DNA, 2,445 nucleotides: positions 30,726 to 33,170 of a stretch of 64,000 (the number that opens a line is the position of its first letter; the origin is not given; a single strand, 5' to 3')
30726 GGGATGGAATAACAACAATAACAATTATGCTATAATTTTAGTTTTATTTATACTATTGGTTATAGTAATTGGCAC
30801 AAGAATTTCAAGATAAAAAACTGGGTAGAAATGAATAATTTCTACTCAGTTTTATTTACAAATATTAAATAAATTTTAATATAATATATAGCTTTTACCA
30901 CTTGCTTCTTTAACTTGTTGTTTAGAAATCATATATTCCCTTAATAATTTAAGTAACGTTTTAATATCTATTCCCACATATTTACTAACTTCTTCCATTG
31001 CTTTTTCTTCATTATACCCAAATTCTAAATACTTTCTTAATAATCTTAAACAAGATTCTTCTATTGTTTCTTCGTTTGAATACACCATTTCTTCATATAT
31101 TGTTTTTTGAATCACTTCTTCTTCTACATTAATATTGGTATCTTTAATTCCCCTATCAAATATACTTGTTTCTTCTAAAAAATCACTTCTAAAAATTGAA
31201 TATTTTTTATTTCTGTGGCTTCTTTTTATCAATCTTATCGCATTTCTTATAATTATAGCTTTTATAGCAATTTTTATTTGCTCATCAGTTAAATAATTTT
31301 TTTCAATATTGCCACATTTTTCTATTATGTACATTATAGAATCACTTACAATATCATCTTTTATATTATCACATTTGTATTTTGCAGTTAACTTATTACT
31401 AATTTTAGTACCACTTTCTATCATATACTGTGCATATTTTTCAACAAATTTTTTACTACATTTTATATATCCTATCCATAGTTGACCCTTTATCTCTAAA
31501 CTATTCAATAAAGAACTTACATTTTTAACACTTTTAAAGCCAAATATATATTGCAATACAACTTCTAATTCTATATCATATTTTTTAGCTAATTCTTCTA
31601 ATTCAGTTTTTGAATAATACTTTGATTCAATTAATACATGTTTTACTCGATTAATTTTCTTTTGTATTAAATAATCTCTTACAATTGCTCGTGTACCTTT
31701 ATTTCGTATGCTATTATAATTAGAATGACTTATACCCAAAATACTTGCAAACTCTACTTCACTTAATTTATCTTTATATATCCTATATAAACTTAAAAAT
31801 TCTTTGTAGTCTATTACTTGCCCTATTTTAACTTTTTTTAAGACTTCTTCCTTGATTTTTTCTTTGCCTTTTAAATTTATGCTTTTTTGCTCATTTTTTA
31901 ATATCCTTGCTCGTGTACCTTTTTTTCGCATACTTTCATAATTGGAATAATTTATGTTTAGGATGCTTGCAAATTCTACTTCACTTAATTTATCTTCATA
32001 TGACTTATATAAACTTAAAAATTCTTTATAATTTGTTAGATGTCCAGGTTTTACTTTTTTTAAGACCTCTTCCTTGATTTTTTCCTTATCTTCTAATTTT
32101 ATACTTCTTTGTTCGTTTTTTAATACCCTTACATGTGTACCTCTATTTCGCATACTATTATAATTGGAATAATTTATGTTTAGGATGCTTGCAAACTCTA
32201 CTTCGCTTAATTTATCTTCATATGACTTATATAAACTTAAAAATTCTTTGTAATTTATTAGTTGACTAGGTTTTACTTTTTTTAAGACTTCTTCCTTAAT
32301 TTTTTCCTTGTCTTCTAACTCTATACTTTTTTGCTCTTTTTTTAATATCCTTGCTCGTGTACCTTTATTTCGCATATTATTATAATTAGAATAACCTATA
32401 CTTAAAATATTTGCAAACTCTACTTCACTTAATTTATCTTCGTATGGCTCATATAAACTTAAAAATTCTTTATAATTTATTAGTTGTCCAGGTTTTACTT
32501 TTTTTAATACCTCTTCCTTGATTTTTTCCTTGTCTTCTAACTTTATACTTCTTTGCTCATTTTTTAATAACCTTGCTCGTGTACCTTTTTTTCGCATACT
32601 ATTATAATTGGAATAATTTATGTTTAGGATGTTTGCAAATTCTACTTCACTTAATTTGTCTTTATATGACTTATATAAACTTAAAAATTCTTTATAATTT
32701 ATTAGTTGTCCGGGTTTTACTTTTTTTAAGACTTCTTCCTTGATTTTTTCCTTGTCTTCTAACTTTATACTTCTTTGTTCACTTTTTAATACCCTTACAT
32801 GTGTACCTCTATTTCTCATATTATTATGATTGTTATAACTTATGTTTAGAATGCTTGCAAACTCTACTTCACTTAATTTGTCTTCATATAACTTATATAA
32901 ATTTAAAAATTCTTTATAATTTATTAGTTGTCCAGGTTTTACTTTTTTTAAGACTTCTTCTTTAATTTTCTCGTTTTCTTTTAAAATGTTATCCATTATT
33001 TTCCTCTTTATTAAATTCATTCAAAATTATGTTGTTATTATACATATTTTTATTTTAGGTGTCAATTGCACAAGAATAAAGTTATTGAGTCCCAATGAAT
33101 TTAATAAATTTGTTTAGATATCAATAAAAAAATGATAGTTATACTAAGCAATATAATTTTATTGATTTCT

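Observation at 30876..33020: Six near-identical 222-bp in-frame tandem repeats encoding HTH modules, fused to a sigma-like C-terminal domain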

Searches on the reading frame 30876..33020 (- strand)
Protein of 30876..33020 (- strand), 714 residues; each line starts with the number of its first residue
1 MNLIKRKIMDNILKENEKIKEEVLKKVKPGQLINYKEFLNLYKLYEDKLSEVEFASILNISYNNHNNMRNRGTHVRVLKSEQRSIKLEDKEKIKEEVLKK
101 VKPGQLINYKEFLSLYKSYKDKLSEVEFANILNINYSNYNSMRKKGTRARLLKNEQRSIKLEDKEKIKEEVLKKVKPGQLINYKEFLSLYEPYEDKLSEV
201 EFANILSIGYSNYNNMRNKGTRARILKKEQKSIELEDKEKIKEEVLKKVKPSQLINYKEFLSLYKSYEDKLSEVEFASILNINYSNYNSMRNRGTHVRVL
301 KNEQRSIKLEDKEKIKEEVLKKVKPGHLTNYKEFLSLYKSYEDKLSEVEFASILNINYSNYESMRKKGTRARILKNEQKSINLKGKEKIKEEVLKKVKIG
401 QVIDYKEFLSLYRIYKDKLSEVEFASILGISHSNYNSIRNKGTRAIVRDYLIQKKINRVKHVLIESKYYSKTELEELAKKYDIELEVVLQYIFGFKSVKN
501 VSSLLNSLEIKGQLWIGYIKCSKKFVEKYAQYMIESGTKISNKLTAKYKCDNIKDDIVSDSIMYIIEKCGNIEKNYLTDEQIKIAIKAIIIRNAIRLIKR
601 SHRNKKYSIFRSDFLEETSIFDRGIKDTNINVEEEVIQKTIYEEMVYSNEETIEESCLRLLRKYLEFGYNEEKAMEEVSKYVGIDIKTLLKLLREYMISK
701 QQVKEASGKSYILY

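Call 3: search_protein_families(library=pfam, proteins=[window:30876-33020:-], max_evalue=10)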
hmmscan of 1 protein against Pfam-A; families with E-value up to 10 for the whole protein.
window:30876-33020:- (714 aa): 12 families
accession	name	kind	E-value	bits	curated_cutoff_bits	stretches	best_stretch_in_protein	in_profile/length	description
PF02209.24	VHP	-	6.6e-08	32.8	27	0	345-365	2-22/36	Villin headpiece domain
PF21998.2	FERM_C1_MyoVII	-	3.3e-05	24.5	27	2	262-319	30-87/97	Myosin-X FERM PH domain-like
PF17618.7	SL4P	-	0.017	15.6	28.1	3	106-129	20-43/88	Uncharacterized Strongylid L4 protein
PF18024.7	HTH_50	-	0.017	15.3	27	1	117-146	2-30/50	Helix-turn-helix domain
PF21574.2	Cas9_PI_C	-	0.048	14.1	27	1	204-237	26-59/63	CRISPR-associated endonuclease Cas9, C-terminal domain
PF11777.13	DUF3316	-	0.066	13.6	24.4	1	277-321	46-87/145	Protein of unknown function (DUF3316)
PF22851.2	CATSPERG_Ig-like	-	0.1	13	27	0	44-101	6-63/127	CATSPERG Ig-like domain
PF22533.2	WIV_dom_3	-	1.4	9.6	27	0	395-421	5-31/85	Protein P1-like, WIV domain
PF07313.18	AmiA-like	-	3.3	7.6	27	0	64-108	106-150/202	N-acetylmuramoyl-L-alanine amidase-like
PF07347.17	CI-B14_5a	-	4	7.8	25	0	60-106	47-93/95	NADH:ubiquinone oxidoreductase subunit B14.5a (Complex I-B14.5a)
PF20046.4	DUF6448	-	8.1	6.8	27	0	212-268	72-128/147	Family of unknown function (DUF6448)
PF13255.11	DUF4046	-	9.4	7.3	22.8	0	240-274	45-80/90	Protein of unknown function (DUF4046)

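Call 4: search_protein_families(library=ncbifam, proteins=[window:30876-33020:-], max_evalue=10)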
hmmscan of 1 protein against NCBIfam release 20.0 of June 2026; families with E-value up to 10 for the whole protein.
window:30876-33020:- (714 aa): 6 families
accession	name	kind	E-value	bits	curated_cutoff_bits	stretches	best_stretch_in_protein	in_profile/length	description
NF004113.0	PRK05602.1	equivalog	2.5e-05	24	208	0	340-371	165-196/211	RNA polymerase sigma factor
NF041236.1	CAS_III-E_sigma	exception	5.1e-05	23.3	100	4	6-67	130-191/206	type III-E CRISPR-associated RpoE-like sigma factor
NF009176.0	PRK12524.1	equivalog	0.017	14.9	264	0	343-372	151-180/196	RNA polymerase sigma factor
NF001854.0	PRK00575.1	equivalog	0.035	14.8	72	1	69-95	30-56/94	Sec-independent protein translocase subunit TatA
NF007603.0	PRK10250.1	equivalog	0.067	13.4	183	0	89-133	59-101/122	MmcQ/YjbR family DNA-binding protein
TIGR04000.1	thiol_BshB2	equivalog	0.22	11.2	195.25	1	224-258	77-114/217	bacillithiol biosynthesis deacetylase BshB2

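Call 5: search_solved_structures(query=window:30876-33020:-, max_evalue=10)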
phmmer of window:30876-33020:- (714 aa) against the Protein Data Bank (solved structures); distinct sequences matched with E-value up to 10: 13.
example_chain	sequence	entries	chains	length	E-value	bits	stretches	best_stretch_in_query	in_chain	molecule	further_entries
2vct_A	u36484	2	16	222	0.11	14.2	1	344-474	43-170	GLUTATHIONE S-TRANSFERASE A2 | GLUTATHIONE-S-TRANSFERASE A2-2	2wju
3zfl_A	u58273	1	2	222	0.14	13.9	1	343-474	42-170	GLUTATHIONE S-TRANSFERASE A1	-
3zfb_A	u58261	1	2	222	0.15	13.7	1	344-474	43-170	GLUTATHIONE S-TRANSFERASE A1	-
1tdi_A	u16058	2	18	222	0.17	13.5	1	364-474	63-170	Glutathione S-transferase A3-3 | GLUTATHIONE S-TRANSFERASE A3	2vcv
8y74_A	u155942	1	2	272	0.61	11.7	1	619-671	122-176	MHC class I alpha chain 2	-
8z0h_A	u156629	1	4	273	0.61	11.7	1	619-671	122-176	MHC class I alpha chain 2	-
7wbg_A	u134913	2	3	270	0.66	11.6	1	620-671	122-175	MHC class I alpha chain 2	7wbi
4cvx_A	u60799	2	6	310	0.76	11.4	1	619-671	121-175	MHC CLASS I ALPHA CHAIN 2 | MAJOR HISTOCOMPATIBILITY COMPLEX CLASS I GLYCOPROTEIN HAPLOTYPE B2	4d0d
3bew_A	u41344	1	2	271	0.79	11.4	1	620-671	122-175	Major histocompatibility complex class I glycoprotein haplotype B21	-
3bev_A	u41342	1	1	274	0.8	11.3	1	620-671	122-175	Major histocompatibility complex class I glycoprotein haplotype B21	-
2yez_A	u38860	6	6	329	1.1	10.9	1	620-671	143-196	MAJOR HISTOCOMPATIBILITY COMPLEX CLASS I GLYCOPROTEIN HAPLOTYPE B21 | MHC CLASS I ANTIGEN | MHC CLASS I ALPHA CHAIN 2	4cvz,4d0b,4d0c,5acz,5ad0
4cw1_A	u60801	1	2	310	1.2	10.8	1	620-671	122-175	MAJOR HISTOCOMPATIBILITY COMPLEX CLASS I GLYCOPROTEIN HAPLOTYPE B14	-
9hmy_A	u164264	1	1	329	1.4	10.6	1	21-108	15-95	SteA-like C-terminal domain-containing protein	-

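Call 10: find_homologous_proteins(query=window:30876-33020:-, max_evalue=0.001)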
Query window:30876-33020:- (714 aa): 69 proteins with E <= 0.001 among 8000 candidates.
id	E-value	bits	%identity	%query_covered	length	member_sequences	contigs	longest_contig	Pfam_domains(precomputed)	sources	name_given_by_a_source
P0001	0.0e+0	1454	100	99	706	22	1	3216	PF02209.25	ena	-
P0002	1.4e-206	706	53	99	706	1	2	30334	PF03574.22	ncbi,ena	-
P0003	4.7e-166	572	45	98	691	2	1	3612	PF00482.29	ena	-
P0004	1.5e-163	564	33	98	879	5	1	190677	PF02209.25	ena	-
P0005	2.1e-157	544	52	77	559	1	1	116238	PF19368.6,PF02443.23,PF17618.8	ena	-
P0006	6.6e-153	529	44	99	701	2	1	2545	PF02209.25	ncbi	-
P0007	1.3e-145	505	41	60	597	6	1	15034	PF02209.25,PF13499.13,PF27805.1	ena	-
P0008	1.4e-144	501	56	66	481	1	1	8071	PF20788.3,PF02209.25,PF20432.5,PF13443.13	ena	-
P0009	4.1e-144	500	34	80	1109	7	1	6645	PF02209.25,PF08356.19,PF22233.3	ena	-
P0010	5.0e-136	473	36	95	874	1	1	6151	PF03445.20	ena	-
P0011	1.1e-135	472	36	95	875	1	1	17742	PF02209.25,PF03445.20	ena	-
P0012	1.3e-135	472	36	95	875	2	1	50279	PF02209.25,PF03445.20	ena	-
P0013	5.1e-135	470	36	95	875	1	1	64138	PF02209.25,PF03445.20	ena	-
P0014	1.1e-134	469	35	95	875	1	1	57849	PF02209.25,PF03445.20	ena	-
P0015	2.3e-134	467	36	95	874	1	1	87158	PF02209.25,PF13499.13,PF03445.20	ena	-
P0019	4.0e-131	457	36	95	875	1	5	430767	PF02209.25,PF03445.20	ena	-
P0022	1.7e-129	451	33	97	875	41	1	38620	PF02209.25,PF02761.21,PF03445.20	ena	-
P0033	8.9e-120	419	42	96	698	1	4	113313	PF07530.17,PF08823.17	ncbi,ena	-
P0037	8.0e-111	390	32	95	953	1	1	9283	PF05166.19,PF11829.14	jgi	-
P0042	1.3e-91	326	35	59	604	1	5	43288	PF02209.25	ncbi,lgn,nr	ncbi:MAG: hypothetical protein HFJ33_07925 [Clostridia bacterium]|nr:hypothetical protein [Clostridi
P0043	9.0e-91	323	35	94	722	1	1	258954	PF13499.13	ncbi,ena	-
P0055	5.3e-71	258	45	40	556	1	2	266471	-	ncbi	-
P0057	2.5e-68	249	37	68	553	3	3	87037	-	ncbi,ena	-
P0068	1.1e-29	122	28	67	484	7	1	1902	-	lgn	-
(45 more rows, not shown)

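Call 21: find_related_loci(query=window:30876-33020:-, collection=genome_contigs, flank=6000)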
Query window:30876-33020:- (714 aa) in genome_contigs; peptide patterns used: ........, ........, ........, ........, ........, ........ (x = any residue, [..] = any of these).
599 stretches matched a pattern, but none encodes a relative of the query by tblastn (E <= 1e-3).

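Call 22: find_encoding_contigs(protein=P0002, flank=8000, max_places=3)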
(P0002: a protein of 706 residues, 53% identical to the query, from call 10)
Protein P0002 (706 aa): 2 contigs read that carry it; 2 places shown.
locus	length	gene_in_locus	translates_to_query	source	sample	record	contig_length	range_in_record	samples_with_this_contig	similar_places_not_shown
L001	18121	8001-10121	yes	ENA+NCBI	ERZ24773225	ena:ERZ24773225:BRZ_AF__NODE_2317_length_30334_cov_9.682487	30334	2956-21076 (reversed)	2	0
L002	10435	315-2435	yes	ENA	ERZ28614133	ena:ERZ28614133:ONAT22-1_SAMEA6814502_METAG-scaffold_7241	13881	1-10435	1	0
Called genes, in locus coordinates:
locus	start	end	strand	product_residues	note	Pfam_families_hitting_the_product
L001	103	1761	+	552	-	PF03485:Arg_tRNA_synt_N, PF00750:tRNA-synt_1d, PF09334:tRNA-synt_1g (faint), PF05746:DALR_1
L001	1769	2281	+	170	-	PF00929:RNase_T, PF13482:RNase_H_2 (faint)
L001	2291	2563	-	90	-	-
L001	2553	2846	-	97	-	-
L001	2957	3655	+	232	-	PF00899:ThiF, PF03435:Sacchrp_dh_NADP (faint)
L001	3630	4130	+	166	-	-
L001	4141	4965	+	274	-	PF16403:Bact_surface_Ig-like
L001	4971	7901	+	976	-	PF02463:SMC_N, PF13304:AAA_21, PF13476:AAA_23, PF13555:AAA_29 (faint), PF06470:SMC_hinge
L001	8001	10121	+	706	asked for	PF03574:Peptidase_S48 (faint)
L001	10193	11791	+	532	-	PF06418:CTP_synth_N, PF00117:GATase, PF07722:Peptidase_C26 (weak)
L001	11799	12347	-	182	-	PF01327:Pep_deformylase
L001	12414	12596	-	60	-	-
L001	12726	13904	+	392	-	PF01098:FTSW_RODA_SPOVE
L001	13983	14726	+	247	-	PF03419:Peptidase_U4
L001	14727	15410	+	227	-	PF04542:Sigma70_r2, PF04545:Sigma70_r4, PF01381:HTH_3 (weak)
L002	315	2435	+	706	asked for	PF03574:Peptidase_S48 (faint)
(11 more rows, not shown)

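Call 23: find_encoding_contigs(protein=P0055, flank=8000, max_places=3)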
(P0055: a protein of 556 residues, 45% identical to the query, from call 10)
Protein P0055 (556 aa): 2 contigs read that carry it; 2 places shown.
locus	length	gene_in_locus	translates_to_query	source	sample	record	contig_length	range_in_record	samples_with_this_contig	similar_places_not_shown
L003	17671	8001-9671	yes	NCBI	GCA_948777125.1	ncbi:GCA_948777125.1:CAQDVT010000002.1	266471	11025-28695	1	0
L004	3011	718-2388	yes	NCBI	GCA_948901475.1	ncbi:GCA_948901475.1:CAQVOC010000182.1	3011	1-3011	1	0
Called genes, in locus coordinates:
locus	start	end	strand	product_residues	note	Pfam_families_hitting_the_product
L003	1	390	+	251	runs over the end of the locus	PF03372:Exo_endo_phos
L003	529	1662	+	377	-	PF01594:AI-2E_transport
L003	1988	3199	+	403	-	PF01183:Glyco_hydro_25, PF01476:LysM, PF23446:LysM1_NFP_LYK (faint), PF23472:LysM2_CERK1_LYK3_4_5 (faint), PF01476:LysM, PF23473:LysM3_LYK4_5 (weak), PF01476:LysM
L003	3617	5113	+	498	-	PF14903:WG_beta_rep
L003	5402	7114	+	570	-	PF02366:PMT, PF13231:PMT_2, PF16192:PMT_4TMC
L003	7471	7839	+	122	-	PF01648:ACPS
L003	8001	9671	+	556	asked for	-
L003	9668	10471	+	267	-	PF01026:TatD_DNase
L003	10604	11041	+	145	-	-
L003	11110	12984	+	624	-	PF00759:Glyco_hydro_9, PF00404:Dockerin_1 (weak)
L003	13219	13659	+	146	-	-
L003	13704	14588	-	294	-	PF01435:Peptidase_M48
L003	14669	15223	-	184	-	PF04011:LemA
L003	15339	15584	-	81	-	-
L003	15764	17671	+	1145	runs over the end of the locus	PF21445:ADDB_N, PF27467:AddB_5th, PF12705:PDDEXK_1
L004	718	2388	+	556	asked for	-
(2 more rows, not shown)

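Call 41: list_cluster_members(proteins=[P0002, P0006, P0033, P0042, P0043, P0055, P0057, P0001])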
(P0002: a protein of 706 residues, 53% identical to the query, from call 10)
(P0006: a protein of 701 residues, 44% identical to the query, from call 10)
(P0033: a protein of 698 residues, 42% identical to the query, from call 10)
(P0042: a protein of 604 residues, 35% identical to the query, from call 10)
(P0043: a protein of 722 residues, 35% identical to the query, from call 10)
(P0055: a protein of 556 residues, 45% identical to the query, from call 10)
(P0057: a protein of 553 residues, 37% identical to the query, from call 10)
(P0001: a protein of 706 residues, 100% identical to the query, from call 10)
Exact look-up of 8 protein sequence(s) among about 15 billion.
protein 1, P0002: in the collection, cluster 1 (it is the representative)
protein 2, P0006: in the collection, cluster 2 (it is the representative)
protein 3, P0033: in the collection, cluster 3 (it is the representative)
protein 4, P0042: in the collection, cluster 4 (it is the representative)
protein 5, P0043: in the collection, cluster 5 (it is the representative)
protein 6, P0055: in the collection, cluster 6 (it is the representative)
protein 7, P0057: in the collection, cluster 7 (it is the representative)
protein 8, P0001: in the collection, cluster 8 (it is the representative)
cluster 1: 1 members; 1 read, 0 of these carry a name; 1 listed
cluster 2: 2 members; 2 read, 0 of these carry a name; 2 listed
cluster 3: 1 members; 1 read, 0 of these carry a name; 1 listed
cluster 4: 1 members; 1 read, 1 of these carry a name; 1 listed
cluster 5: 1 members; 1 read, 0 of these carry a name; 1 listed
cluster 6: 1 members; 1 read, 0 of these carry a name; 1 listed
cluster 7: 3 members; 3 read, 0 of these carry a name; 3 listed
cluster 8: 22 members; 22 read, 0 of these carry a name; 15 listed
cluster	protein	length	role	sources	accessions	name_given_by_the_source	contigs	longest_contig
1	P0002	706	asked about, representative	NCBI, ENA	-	-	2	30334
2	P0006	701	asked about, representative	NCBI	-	-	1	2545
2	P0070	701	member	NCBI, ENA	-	-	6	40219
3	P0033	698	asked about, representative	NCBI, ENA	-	-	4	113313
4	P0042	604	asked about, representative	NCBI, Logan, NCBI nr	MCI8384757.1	MAG: hypothetical protein HFJ33_07925 [Clostridia bacterium] | hypothetical protein [Clostridia bacterium]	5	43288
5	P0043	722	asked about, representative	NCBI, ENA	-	-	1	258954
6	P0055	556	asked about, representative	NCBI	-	-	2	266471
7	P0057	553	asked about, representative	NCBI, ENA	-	-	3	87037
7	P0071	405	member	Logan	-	-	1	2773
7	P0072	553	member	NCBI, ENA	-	-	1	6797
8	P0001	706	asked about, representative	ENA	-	-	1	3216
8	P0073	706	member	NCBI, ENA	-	-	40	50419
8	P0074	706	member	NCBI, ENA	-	-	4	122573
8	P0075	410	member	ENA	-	-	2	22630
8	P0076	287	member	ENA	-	-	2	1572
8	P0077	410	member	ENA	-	-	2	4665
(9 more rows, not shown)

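Call 45: find_encoding_contigs(protein=P0074, flank=3000, max_places=6)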
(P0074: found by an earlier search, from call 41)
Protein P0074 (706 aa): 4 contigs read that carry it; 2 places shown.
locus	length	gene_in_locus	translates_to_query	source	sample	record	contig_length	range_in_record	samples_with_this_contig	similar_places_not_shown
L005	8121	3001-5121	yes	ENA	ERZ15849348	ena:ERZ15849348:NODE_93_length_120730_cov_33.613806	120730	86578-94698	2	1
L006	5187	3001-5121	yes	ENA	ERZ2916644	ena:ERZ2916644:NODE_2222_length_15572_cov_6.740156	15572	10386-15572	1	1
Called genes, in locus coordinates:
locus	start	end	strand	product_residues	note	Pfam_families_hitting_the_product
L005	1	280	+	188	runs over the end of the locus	PF00300:His_Phos_1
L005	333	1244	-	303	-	PF01841:Transglut_core (faint)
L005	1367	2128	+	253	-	-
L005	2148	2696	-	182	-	PF01327:Pep_deformylase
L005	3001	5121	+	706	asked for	PF02209:VHP (faint)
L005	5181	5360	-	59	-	-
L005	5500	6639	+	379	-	PF01098:FTSW_RODA_SPOVE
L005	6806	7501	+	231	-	PF10531:SLBB, PF12836:HHH_3, PF00633:HHH, PF14520:HHH_5 (faint)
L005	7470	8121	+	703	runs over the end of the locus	PF13567:DUF4131, PF03772:Competence, PF00753:Lactamase_B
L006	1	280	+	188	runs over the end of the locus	PF00300:His_Phos_1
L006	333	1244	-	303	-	PF01841:Transglut_core (faint)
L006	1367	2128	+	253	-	-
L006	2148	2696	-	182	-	PF01327:Pep_deformylase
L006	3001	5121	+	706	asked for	PF02209:VHP (faint)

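Call 50: find_encoding_contigs(protein=P0019, flank=6000, max_places=1)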
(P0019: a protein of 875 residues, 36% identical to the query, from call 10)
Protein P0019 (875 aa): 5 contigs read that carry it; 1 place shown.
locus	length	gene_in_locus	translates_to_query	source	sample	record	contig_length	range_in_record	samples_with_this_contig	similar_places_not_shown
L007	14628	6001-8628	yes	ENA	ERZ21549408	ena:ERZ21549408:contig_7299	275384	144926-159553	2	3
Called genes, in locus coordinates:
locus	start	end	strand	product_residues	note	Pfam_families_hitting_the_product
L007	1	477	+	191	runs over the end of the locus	-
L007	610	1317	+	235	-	PF00005:ABC_tran, PF13304:AAA_21 (faint), PF02463:SMC_N (weak)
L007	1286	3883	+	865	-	PF02687:FtsX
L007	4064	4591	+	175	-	PF00072:Response_reg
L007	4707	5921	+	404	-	PF00512:HisKA, PF02518:HATPase_c, PF13589:HATPase_c_3 (weak)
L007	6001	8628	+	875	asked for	PF02209:VHP (faint), PF03445:DUF294 (faint)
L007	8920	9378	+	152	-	-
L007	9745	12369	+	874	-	PF02209:VHP (faint)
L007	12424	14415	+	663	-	PF06874:FBPase_2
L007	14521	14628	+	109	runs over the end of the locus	-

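Call 51: find_encoding_contigs(protein=P0043, flank=6000, max_places=1)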
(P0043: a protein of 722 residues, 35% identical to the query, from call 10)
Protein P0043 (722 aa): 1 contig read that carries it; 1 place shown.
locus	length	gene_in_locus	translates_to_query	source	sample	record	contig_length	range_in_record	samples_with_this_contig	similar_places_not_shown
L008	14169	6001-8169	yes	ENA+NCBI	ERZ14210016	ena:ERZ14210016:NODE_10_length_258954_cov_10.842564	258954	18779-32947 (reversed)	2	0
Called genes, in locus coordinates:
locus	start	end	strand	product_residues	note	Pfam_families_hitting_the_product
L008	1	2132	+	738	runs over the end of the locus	-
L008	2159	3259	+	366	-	PF00990:GGDEF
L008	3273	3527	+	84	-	PF06135:IreB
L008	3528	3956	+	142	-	PF03652:RuvX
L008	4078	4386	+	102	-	PF06949:DUF1292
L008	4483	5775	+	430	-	PF00342:PGI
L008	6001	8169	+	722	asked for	PF13499:EF-hand_7 (faint)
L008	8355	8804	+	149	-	PF01325:Fe_dep_repress, PF02742:Fe_dep_repr_C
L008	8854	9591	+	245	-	PF00005:ABC_tran, PF02463:SMC_N (faint), PF13304:AAA_21 (faint)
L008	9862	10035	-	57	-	-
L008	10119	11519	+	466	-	PF19295:SufBD_N, PF01458:SUFBD_core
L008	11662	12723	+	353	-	PF01458:SUFBD_core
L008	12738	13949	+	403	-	PF00266:Aminotran_5, PF01041:DegT_DnrJ_EryC1 (weak), PF01053:Cys_Met_Meta_PP (weak)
